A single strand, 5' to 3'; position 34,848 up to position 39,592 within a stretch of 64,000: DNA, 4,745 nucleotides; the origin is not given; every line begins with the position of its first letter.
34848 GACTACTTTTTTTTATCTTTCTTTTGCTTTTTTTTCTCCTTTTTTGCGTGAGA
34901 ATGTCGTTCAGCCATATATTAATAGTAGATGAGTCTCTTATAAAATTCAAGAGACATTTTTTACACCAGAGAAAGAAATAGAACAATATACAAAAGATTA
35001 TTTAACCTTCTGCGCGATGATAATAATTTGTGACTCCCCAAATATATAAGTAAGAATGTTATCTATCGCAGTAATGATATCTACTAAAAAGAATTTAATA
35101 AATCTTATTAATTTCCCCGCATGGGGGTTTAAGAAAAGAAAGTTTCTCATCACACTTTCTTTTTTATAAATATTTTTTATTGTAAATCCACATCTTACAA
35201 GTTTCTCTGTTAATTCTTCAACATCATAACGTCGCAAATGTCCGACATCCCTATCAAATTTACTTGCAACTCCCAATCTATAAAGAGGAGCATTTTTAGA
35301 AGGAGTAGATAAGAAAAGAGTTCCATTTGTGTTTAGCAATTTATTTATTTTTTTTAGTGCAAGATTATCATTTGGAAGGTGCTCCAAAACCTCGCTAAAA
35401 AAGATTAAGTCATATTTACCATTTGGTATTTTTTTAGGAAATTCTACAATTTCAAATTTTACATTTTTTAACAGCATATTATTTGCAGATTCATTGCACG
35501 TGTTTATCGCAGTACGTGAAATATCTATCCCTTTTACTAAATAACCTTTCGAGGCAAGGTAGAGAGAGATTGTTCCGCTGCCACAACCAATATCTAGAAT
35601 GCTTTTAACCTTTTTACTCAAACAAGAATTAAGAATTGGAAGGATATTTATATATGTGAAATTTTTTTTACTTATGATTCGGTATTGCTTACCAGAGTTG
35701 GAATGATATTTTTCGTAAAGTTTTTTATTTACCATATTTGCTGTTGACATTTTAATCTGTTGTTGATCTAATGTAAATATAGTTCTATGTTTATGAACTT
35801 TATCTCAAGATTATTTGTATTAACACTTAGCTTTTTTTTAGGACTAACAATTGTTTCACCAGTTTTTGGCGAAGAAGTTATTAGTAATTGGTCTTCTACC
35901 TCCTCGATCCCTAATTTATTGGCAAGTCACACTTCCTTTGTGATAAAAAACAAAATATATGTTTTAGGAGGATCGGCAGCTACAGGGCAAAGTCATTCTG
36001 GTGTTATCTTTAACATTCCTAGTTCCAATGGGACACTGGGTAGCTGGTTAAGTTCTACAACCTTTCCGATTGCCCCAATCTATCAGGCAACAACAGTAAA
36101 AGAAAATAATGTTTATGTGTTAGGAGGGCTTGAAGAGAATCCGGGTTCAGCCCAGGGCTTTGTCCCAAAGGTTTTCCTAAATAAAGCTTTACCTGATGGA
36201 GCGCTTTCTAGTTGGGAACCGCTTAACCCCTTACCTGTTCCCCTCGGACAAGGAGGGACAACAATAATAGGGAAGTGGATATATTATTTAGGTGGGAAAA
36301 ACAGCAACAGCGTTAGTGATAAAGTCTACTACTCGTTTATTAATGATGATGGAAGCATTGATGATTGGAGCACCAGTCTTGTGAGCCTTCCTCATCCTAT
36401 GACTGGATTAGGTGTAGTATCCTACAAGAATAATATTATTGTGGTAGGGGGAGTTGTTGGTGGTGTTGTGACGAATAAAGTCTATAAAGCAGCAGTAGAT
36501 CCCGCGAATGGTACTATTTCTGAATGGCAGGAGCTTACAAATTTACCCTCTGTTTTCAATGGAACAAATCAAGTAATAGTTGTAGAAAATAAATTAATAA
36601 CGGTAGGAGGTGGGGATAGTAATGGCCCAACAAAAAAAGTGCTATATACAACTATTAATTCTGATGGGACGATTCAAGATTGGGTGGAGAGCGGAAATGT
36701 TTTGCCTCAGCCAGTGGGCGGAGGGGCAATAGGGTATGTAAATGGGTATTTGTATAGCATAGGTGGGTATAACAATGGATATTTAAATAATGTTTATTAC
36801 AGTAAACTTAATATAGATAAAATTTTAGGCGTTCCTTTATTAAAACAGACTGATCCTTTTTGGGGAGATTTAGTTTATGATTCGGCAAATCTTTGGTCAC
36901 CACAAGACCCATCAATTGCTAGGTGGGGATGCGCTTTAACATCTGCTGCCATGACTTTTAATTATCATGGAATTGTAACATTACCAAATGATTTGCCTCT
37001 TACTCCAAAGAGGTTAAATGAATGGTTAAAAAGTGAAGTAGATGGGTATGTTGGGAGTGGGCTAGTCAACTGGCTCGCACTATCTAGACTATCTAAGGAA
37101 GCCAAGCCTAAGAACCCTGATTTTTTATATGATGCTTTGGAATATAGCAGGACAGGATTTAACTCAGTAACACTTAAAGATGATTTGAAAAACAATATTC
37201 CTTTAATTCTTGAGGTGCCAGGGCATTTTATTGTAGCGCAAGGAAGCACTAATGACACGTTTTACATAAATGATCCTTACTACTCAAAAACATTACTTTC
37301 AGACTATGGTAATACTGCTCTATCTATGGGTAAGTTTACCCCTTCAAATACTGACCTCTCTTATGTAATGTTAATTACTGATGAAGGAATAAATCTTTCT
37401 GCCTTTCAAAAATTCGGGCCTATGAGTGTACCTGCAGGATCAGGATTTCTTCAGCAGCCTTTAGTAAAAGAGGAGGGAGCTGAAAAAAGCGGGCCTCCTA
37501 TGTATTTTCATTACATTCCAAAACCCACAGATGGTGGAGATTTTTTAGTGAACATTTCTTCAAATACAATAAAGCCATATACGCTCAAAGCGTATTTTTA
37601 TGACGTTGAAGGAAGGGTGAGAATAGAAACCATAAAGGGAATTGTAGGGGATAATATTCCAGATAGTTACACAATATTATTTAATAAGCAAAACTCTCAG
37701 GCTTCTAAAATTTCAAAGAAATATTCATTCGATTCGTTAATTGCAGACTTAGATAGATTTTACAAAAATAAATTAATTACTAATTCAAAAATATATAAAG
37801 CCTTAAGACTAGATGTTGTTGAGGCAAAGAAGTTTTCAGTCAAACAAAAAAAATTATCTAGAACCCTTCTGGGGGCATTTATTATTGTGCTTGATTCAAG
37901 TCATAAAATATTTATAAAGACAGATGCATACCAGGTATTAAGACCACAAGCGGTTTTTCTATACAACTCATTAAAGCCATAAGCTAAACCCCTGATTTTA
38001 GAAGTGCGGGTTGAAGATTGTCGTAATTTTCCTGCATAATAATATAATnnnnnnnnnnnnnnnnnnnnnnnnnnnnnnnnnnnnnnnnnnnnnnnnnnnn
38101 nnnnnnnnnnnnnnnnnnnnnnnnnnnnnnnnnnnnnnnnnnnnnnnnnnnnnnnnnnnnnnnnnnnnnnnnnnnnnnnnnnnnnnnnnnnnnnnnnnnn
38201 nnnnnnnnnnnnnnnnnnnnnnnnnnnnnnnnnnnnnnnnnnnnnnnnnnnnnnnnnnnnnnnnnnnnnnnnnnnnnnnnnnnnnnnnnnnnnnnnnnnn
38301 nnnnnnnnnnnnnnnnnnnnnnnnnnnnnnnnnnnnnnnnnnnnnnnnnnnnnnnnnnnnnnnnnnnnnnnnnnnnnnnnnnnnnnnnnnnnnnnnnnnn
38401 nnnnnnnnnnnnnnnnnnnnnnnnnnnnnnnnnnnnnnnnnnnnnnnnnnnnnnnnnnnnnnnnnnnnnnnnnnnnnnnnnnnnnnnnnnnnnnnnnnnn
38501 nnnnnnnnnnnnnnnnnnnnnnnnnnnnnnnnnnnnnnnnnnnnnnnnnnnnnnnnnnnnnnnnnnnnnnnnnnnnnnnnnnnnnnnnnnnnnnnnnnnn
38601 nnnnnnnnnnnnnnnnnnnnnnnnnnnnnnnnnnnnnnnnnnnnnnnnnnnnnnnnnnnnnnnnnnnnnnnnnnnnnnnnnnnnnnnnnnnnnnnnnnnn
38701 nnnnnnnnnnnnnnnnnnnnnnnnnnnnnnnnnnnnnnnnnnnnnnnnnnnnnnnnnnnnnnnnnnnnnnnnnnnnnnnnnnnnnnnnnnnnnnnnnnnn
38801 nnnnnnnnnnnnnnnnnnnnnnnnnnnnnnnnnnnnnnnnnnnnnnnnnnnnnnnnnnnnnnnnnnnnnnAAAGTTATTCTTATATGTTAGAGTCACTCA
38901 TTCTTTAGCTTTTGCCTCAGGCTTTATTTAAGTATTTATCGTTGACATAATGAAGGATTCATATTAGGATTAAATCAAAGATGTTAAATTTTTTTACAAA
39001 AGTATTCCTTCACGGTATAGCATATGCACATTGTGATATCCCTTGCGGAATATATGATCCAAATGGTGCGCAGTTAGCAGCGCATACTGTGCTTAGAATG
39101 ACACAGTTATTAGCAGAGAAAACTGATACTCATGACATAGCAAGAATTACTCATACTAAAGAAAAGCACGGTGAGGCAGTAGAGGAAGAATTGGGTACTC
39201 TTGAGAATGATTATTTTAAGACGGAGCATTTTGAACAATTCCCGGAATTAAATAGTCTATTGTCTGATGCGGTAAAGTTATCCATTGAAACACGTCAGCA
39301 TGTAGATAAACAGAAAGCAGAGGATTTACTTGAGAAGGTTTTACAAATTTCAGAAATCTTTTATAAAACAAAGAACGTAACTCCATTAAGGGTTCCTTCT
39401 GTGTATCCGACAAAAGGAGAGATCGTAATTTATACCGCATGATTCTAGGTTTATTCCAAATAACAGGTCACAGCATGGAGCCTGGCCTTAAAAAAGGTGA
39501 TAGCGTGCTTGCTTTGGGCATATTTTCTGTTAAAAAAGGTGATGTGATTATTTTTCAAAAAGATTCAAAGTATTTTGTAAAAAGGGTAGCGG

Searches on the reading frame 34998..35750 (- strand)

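Call 47: search_protein_families(library=pfam, proteins=[window:34998-35750:-], max_evalue=0.0001)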
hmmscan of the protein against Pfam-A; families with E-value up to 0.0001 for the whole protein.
window:34998-35750:- (250 aa): 11 families
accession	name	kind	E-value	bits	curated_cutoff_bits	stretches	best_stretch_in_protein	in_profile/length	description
PF13847.12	Methyltransf_31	-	1.3e-21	77.3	27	1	47-156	3-118/145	Methyltransferase domain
PF13489.12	Methyltransf_23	-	8.3e-21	74.8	27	1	45-191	20-161/164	Methyltransferase domain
PF08241.18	Methyltransf_11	-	1.2e-15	58.3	21.2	1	52-146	1-94/95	Methyltransferase domain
PF13649.12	Methyltransf_25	-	1.3e-14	55.1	27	1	51-143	1-97/97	Methyltransferase domain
PF08242.18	Methyltransf_12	-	3.1e-14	53.9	30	1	52-145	1-98/98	Methyltransferase domain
PF03848.20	TehB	-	1.5e-09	38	20.4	1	49-130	32-113/193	Tellurite resistance protein TehB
PF05175.20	MTS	-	8.5e-09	35.7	23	1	40-117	23-103/170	Methyltransferase small domain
PF06325.19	PrmA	-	2.2e-06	27.8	22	1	45-148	159-259/296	Ribosomal protein L11 methyltransferase (PrmA)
PF02353.26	CMAS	-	2.3e-06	27.5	27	1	49-150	64-167/273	Mycolic acid cyclopropane synthetase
PF05401.17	NodS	-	4.7e-06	27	24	1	36-150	31-147/201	Nodulation protein S (NodS)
PF07021.18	MetW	-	6e-05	23.2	21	1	49-132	15-95/193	Methionine biosynthesis protein MetW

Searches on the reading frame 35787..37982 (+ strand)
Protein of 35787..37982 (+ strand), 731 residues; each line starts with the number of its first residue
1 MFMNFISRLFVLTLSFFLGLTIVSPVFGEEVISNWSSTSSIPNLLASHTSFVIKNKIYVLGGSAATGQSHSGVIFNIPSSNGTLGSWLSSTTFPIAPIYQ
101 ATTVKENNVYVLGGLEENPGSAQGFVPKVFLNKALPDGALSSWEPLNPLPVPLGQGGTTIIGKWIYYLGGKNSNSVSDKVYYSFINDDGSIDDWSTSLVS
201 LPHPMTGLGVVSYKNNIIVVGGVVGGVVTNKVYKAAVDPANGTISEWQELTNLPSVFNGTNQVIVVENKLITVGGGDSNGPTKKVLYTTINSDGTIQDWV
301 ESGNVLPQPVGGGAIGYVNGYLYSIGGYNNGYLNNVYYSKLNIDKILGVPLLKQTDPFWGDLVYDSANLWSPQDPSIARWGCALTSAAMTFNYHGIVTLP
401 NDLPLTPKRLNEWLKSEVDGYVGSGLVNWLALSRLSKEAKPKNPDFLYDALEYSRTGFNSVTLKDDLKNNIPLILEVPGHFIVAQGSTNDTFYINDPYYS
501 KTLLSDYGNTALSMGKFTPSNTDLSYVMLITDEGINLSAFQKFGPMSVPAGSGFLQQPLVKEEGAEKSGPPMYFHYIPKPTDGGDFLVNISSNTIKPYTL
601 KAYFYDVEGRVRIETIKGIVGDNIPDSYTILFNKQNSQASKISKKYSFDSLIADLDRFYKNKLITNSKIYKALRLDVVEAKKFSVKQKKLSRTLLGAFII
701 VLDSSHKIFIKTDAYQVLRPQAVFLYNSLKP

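Call 47: search_protein_families(library=pfam, proteins=[window:35787-37982:+], max_evalue=0.0001)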
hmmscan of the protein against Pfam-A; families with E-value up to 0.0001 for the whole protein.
window:35787-37982:+ (731 aa): 5 families
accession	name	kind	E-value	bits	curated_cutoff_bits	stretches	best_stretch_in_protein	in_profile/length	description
PF24681.1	Kelch_KLHDC2_KLHL20_DRC7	-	4e-16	59.4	50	2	159-341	5-186/221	KLHDC2/KLHL20/DRC7 Kelch-repeats domain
PF13529.12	Peptidase_C39_2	-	6.7e-09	36.9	24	1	348-498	2-143/143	Peptidase_C39 like family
PF24996.1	NANM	-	3.5e-08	33.1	45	0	50-117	59-127/350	N-acetylneuraminate epimerase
PF01344.31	Kelch_1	-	8.5e-07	28.8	20.1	0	47-73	4-29/46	Kelch motif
PF24981.1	Beta-prop_ATRN-LZTR1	-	2.3e-06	27.5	50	0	165-312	1-151/289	Attractin/LZTR1 beta-propeller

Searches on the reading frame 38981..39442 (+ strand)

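Call 47: search_protein_families(library=pfam, proteins=[window:38981-39442:+], max_evalue=0.0001)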
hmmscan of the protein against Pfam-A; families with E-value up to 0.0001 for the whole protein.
window:38981-39442:+ (153 aa): 1 family
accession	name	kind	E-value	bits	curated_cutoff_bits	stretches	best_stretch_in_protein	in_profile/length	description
PF09055.16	Sod_Ni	-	1.1e-33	116.9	25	1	14-131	3-127/127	Nickel-containing superoxide dismutase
